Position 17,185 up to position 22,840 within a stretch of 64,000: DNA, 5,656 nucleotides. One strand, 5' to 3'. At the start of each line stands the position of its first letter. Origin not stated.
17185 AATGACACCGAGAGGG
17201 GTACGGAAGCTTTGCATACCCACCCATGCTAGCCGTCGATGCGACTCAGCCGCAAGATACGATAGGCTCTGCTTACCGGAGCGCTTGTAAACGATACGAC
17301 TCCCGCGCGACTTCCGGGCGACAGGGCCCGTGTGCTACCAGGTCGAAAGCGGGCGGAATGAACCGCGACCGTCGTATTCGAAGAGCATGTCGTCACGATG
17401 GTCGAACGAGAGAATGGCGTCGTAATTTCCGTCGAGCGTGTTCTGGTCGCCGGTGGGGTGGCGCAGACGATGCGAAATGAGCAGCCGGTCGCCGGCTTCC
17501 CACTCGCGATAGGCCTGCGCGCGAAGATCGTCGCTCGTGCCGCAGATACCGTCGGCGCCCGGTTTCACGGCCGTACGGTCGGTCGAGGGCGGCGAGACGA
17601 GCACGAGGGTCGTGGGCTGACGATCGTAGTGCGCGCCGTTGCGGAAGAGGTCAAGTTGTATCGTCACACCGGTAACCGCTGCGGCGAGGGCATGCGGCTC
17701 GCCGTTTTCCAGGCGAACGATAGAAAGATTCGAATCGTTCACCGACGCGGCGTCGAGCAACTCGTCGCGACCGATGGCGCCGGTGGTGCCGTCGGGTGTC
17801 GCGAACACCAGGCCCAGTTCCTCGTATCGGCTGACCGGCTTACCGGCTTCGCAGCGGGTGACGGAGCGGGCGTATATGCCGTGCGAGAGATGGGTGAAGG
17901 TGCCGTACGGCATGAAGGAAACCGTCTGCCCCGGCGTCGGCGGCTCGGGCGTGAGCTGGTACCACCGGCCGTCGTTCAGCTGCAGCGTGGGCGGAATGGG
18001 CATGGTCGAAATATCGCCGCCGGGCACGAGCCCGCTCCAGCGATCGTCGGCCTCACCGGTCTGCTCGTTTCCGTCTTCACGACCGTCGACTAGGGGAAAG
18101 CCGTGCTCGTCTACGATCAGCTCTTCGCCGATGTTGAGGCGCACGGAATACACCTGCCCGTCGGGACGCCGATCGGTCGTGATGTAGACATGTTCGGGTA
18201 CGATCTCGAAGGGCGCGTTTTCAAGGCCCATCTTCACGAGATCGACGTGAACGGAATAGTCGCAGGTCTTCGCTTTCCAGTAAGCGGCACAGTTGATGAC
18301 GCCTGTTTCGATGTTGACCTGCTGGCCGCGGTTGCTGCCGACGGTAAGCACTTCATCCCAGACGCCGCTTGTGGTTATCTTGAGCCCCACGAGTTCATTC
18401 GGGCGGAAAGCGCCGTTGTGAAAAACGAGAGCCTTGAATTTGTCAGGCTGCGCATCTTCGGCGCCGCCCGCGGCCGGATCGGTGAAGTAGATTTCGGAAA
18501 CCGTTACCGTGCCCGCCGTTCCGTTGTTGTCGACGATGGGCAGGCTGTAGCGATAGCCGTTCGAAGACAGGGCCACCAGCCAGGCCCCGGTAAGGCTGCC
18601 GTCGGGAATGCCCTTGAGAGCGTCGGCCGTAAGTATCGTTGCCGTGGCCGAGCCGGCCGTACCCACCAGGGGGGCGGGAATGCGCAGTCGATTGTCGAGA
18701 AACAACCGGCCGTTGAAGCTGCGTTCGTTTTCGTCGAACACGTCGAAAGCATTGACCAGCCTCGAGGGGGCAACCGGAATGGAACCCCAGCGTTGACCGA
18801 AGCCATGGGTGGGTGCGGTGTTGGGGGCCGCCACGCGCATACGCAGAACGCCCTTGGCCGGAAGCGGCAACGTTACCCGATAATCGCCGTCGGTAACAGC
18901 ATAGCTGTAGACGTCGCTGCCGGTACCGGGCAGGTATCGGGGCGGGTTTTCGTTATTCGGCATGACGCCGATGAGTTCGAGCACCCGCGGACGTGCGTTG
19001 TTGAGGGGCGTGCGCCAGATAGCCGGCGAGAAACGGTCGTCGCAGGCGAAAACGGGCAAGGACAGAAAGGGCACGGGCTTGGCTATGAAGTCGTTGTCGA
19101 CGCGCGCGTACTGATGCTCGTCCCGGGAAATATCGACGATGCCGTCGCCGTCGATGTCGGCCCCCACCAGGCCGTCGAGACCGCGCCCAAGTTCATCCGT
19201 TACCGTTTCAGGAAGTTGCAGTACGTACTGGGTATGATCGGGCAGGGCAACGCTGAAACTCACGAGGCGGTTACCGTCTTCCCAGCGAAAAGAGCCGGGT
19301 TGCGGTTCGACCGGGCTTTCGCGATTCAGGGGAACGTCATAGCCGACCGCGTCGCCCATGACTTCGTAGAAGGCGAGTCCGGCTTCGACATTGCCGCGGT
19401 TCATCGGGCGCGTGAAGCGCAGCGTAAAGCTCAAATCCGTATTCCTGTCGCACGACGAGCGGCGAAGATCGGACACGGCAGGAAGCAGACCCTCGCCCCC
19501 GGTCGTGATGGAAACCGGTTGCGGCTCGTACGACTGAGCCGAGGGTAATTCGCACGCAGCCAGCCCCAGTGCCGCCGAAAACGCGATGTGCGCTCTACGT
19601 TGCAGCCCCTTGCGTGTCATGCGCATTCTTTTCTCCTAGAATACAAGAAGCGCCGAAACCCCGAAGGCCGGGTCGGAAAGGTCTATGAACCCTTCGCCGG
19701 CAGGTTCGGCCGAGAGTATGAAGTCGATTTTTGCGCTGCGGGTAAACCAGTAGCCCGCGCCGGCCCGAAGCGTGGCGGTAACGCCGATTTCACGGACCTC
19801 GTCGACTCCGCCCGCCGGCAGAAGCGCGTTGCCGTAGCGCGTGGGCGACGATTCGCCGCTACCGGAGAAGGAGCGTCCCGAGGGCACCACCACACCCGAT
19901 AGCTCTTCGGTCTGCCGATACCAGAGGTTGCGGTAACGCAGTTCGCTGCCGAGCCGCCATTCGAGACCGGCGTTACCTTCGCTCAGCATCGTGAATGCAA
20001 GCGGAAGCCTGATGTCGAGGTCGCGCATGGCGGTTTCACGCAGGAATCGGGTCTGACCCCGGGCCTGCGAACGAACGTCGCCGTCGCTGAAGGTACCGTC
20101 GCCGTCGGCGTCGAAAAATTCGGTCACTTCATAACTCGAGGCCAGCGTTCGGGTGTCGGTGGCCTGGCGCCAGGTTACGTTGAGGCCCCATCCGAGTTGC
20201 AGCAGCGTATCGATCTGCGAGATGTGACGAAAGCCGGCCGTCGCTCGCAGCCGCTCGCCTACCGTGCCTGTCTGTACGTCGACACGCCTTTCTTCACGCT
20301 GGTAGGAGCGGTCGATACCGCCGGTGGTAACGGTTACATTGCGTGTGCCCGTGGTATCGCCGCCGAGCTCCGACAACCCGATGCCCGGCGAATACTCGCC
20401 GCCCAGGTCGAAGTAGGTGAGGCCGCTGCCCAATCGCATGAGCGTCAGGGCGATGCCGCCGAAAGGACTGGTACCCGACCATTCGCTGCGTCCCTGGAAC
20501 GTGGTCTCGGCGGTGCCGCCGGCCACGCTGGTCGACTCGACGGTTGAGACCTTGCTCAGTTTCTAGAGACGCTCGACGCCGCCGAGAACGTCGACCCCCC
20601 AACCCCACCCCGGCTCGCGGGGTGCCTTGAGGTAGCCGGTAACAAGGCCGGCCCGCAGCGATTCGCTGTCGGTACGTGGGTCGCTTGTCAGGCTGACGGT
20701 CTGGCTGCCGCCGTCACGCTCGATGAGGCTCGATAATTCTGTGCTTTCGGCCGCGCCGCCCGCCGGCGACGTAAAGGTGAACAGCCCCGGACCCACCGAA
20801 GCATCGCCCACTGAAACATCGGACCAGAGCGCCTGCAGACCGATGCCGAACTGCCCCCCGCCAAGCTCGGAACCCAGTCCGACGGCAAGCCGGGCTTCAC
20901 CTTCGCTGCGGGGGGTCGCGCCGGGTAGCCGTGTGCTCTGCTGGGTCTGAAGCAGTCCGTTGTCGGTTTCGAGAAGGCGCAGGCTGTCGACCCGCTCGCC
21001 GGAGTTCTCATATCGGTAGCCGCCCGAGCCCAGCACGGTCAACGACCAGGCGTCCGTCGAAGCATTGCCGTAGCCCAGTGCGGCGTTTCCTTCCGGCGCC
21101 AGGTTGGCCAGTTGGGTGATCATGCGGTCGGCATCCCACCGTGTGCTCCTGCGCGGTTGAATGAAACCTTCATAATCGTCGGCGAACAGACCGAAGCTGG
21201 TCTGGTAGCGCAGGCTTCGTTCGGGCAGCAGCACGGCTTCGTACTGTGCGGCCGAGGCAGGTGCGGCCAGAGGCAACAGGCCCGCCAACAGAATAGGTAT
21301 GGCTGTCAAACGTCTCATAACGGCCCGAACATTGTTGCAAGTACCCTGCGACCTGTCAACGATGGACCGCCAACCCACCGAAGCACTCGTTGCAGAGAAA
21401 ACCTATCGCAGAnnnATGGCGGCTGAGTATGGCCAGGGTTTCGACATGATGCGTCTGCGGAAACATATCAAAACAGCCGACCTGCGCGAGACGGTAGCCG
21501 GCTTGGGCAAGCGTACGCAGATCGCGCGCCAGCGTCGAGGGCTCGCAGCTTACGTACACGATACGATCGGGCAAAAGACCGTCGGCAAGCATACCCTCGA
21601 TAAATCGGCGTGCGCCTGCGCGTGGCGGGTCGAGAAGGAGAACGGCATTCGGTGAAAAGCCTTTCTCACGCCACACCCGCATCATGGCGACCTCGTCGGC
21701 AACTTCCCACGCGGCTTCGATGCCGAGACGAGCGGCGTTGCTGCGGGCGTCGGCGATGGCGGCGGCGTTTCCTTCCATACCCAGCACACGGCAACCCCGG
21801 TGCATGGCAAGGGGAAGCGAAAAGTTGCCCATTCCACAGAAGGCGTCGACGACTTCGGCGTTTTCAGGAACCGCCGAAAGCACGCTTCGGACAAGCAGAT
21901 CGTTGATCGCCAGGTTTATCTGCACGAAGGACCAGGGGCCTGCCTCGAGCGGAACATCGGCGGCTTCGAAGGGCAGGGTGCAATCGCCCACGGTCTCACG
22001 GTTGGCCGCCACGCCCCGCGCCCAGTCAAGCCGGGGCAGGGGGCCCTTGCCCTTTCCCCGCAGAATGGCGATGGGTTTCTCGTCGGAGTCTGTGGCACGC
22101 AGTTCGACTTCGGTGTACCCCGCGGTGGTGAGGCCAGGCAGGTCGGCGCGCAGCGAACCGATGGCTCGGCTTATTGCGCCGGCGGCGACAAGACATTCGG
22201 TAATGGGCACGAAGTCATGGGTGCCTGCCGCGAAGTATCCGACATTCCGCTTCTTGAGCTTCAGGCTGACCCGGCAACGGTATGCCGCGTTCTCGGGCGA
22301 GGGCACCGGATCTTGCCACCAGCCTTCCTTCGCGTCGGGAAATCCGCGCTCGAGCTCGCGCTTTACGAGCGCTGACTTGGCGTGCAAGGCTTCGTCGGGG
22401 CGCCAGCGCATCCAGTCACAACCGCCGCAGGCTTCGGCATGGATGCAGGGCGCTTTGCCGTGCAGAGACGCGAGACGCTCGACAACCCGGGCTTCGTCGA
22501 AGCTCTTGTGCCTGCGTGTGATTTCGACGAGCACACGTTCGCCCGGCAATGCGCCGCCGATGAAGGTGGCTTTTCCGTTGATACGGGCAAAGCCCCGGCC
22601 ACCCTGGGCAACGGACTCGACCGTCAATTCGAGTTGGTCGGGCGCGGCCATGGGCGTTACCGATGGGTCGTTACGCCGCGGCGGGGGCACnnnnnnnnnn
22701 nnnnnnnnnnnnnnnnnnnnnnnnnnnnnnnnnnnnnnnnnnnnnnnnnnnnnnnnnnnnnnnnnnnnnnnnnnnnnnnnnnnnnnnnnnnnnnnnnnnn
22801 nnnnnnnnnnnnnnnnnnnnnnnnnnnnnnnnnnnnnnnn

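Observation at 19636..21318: Outer-membrane beta-barrel gene interrupted by a single in-frame TAG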

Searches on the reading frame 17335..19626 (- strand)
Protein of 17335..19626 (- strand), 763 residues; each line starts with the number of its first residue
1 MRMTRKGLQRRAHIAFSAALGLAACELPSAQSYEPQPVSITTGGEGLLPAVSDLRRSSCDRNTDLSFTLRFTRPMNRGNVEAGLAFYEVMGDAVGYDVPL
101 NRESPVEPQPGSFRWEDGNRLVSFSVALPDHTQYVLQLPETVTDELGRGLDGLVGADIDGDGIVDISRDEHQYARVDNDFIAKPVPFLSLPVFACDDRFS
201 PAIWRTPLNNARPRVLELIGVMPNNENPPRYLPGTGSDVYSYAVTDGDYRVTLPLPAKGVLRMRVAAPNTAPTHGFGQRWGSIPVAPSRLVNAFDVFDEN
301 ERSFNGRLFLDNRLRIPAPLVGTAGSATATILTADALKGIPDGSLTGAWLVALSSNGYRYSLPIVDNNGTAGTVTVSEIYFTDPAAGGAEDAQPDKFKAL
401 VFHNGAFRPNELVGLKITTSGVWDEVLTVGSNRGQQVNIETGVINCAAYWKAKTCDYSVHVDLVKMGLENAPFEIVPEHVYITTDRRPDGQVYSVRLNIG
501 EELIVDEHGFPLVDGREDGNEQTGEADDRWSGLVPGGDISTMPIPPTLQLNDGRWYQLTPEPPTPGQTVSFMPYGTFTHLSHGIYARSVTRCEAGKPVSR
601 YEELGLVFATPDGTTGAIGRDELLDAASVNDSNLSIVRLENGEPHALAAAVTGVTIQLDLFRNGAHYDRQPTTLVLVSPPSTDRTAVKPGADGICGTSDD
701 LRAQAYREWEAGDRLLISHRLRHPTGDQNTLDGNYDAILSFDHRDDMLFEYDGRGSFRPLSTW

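Call 5: search_protein_families(library=pfam, max_evalue=1, proteins=[window:17338-19626:-])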
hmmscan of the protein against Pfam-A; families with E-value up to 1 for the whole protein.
window:17338-19626:- (763 aa): 1 family
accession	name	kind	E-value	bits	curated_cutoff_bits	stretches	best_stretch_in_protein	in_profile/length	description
PF13205.12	Big_5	-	0.24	12.6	23.6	0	65-148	23-93/105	Bacterial Ig-like domain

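Call 6: search_protein_families(library=ncbifam, max_evalue=1, proteins=[window:17338-19626:-])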
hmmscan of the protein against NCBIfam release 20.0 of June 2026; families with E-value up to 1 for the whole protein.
window:17338-19626:- (763 aa): 0 families

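Call 12: find_encoding_contigs(protein=window:17335-19626:-, flank=6000, max_places=10)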
Protein window:17335-19626:- (763 aa): no gene with exactly this product is on record in the collection.

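Call 29: list_cluster_members(proteins=[P0008, P0009, window:17335-19626:-])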
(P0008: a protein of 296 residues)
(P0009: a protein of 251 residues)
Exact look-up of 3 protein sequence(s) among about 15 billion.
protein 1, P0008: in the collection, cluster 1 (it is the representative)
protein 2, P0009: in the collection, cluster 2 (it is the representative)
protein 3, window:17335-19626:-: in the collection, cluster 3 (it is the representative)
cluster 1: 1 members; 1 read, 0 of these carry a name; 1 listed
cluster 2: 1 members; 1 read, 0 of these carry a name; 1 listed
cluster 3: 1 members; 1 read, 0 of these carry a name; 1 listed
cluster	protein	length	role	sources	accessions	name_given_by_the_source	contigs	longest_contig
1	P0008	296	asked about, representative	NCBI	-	-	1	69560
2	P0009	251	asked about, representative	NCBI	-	-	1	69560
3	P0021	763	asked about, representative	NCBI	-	-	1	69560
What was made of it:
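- On Nonsense-mutation pseudogene: Only one assembly carries the sequence (call 29), and no reads are available.
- The two ORFs are singleton clusters from one 69,560-bp NCBI contig (call 29), so a true mutation cannot be distinguished from a consensus or strain-mixing error.
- Tried and rejected: Cluster look-up shows both ORFs are singletons from one NCBI contig (call 29), so no independent copy exists.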

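Call 48: find_homologous_proteins(query=window:17338-19626:-, max_evalue=0.001)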
Query window:17338-19626:- (763 aa): 2 proteins with E <= 0.001 among 8000 candidates.
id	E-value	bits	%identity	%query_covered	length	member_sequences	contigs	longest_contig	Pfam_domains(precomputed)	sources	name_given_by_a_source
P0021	0.0e+0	1771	100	100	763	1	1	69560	-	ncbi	-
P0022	9.8e-218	743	47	97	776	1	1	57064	-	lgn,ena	-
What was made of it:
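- Tried and rejected: Its homologue search gave only one usable sequence (call 48).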

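Call 65: predict_structure(alignment_id=A4)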
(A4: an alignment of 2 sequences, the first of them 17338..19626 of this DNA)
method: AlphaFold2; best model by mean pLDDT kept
length: 763 residues; sequences in the alignment: 2
mean_pLDDT: 30.8   pTM: 0.26
mean pLDDT of the five models: 30.8, 27.7, 25.5, 25.2, 25.2
residues with pLDDT >= 90: 0; 70-90: 9; 50-70: 52; < 50: 702
segments of 3 or more residues with pLDDT < 50: 1-63, 89-100, 132-134, 139-141, 147-763
pLDDT, mean of each block of 10 residues (from residue 1): 24 23 23 23 22 32 49 59 58 37 66 64 56 50 50 33 33 26 29 32 23 20 24 24 21 24 22 24 22 21 22 22 22 25 26 27 31 34 31 31 28 25 30 33 37 34 38 34 31 30 25 22 23 22 27 30 37 23 28 37 28 27 28 28 27 30 28 30 33 35 28 27 26 26 30 32 26
secondary structure, 60 per line:
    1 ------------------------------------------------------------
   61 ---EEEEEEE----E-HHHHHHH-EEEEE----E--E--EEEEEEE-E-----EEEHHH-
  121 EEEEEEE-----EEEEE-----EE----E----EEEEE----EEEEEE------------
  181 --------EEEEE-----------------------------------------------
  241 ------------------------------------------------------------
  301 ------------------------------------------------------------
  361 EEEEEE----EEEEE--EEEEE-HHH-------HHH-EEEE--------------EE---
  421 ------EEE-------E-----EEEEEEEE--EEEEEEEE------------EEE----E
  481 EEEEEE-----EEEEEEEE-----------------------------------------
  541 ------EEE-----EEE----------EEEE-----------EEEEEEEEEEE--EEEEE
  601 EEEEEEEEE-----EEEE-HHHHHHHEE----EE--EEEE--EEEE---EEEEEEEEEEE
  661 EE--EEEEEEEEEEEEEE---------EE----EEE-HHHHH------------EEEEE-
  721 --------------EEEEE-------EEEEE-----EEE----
elements in order (helices of 4 or more, strands of 3 or more residues): E64-70 H77-83 E85-89 E100-106 E114-116 E121-127 E133-137 E154-158 E163-168 E189-193 E361-366 E371-375 E378-382 E398-401 E427-429 E443-450 E453-460 E473-475 E480-486 E492-499 E547-549 E555-557 E568-571 E583-593 E596-609 E615-618 H620-626 E637-640 E643-646 E650-662 E665-678 E694-696 H698-702 E715-719 E735-739 E747-751 E757-759
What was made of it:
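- Tried and rejected: The resulting model is unusable at pLDDT 30.8 (call 65), so the partner's fold stays unknown.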

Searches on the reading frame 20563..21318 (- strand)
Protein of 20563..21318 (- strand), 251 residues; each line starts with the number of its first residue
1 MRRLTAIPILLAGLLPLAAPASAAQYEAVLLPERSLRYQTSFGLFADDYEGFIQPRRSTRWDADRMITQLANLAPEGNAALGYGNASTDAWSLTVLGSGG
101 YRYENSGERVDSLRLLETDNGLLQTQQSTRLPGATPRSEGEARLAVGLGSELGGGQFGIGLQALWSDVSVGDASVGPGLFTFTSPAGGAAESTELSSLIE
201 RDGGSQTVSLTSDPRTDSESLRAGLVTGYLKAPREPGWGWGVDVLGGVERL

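Call 13: find_encoding_contigs(protein=window:20563-21318:-, flank=6000, max_places=10)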
Protein window:20563-21318:- (251 aa): no gene with exactly this product is on record in the collection.
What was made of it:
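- Tried and rejected: Exact look-ups of the window's lipoprotein and its N-terminal ORF were not on record (calls 12, 13).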

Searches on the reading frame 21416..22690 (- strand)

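Call 5: search_protein_families(library=pfam, max_evalue=1, proteins=[window:21416-22690:-])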
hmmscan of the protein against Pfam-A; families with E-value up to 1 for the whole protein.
window:21416-22690:- (425 aa): 11 families
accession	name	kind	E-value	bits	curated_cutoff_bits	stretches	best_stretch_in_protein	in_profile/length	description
PF05958.17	tRNA_U5-meth_tr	-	1.7e-18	67.2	23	1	254-424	178-356/357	tRNA (Uracil-5-)-methyltransferase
PF01938.26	TRAM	-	1.5e-07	31.6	21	1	20-70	8-61/61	TRAM domain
PF13847.12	Methyltransf_31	-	3.9e-05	23.8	27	1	277-325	4-54/145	Methyltransferase domain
PF13649.12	Methyltransf_25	-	4.7e-05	24.4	27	1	280-332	1-54/97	Methyltransferase domain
PF02475.24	TRM5-TYW2_MTfase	-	0.00023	21.6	28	1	270-318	30-79/164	TRM5/TYW2 methyltransferase domain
PF03602.21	Cons_hypoth95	-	0.0012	19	24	1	272-380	37-150/182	Conserved hypothetical protein 95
PF05175.20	MTS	-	0.0066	16.5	23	1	271-330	24-85/170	Methyltransferase small domain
PF13679.12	Methyltransf_32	-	0.0098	16.3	27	1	269-330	19-84/143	Methyltransferase domain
PF08242.18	Methyltransf_12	-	0.13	13.4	30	1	285-330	5-51/98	Methyltransferase domain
PF08241.18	Methyltransf_11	-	0.17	13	21.2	1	284-324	4-43/95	Methyltransferase domain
PF09445.16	Methyltransf_15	-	0.28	11.2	22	1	280-326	4-49/165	RNA cap guanine-N2 methyltransferase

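Call 6: search_protein_families(library=ncbifam, max_evalue=1, proteins=[window:21416-22690:-])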
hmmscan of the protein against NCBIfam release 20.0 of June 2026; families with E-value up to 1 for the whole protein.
window:21416-22690:- (425 aa): 23 families
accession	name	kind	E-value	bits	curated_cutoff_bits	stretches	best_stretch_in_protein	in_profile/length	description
NF009639.0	PRK13168.1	equivalog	3.7e-76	256.8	458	1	18-424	15-445/446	23S rRNA (uracil(1939)-C(5))-methyltransferase RlmD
TIGR00479.1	rumA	equivalog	3.2e-70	237.2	183.55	2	243-417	258-432/432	23S rRNA (uracil(1939)-C(5))-methyltransferase RlmD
NF002910.0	PRK03522.2-3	equivalog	1.3e-38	133.1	558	2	235-424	191-382/383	23S rRNA (uracil(747)-C(5))-methyltransferase RlmC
NF002909.0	PRK03522.2-1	equivalog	1.3e-29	103.5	553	1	238-425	192-374/374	23S rRNA (uracil(747)-C(5))-methyltransferase RlmC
TIGR02085.1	meth_trns_rumB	equivalog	6.8e-28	97.7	429.5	1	239-424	194-374/374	23S rRNA (uracil(747)-C(5))-methyltransferase RlmC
TIGR02143.1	trmA_only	equivalog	1.1e-18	67.4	334.65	1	254-424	173-351/352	tRNA (uridine(54)-C5)-methyltransferase TrmA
NF002913.0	PRK03522.2-6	equivalog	9e-11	41.7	537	1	345-424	264-340/342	23S rRNA (uracil(747)-C(5))-methyltransferase RlmC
NF053605.1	PyTRAM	equivalog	2.2e-06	27.3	85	1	13-64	1-52/56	TRAM domain-containing RNA chaperone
TIGR03534.1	RF_mod_PrmC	equivalog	6.3e-05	22.5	199.1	1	265-332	75-146/253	peptide chain release factor N(5)-glutamine methyltransferase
NF047823.1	tRNAwyosTaw2Pyroc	equivalog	0.0011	18.4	550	1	273-309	123-158/277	tRNA(Phe) (4-demethylwyosine(37)-C(7)) aminocarboxypropyltransferase Taw2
NF043040.1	corrin_prot_MT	hypoth_equivalog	0.0012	18.3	180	1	268-331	32-95/216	corrinoid protein-associated methyltransferase CpaM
NF053718.1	23SC1962Mtase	equivalog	0.0062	15.3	575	1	278-358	212-291/383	23S rRNA (cytosine(1962)-C(5))-methyltransferase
TIGR02021.1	BchM-ChlM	equivalog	0.0078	15.6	158.9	1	268-322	42-99/218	magnesium protoporphyrin IX methyltransferase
NF045667.1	MTase_DVU1556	equivalog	0.012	15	155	1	272-321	18-67/213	DVU_1556 family methyltransferase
NF046099.1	RSP_2647_MTase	equivalog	0.015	14.2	600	1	273-357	214-299/391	RSP_2647 family RNA methyltransferase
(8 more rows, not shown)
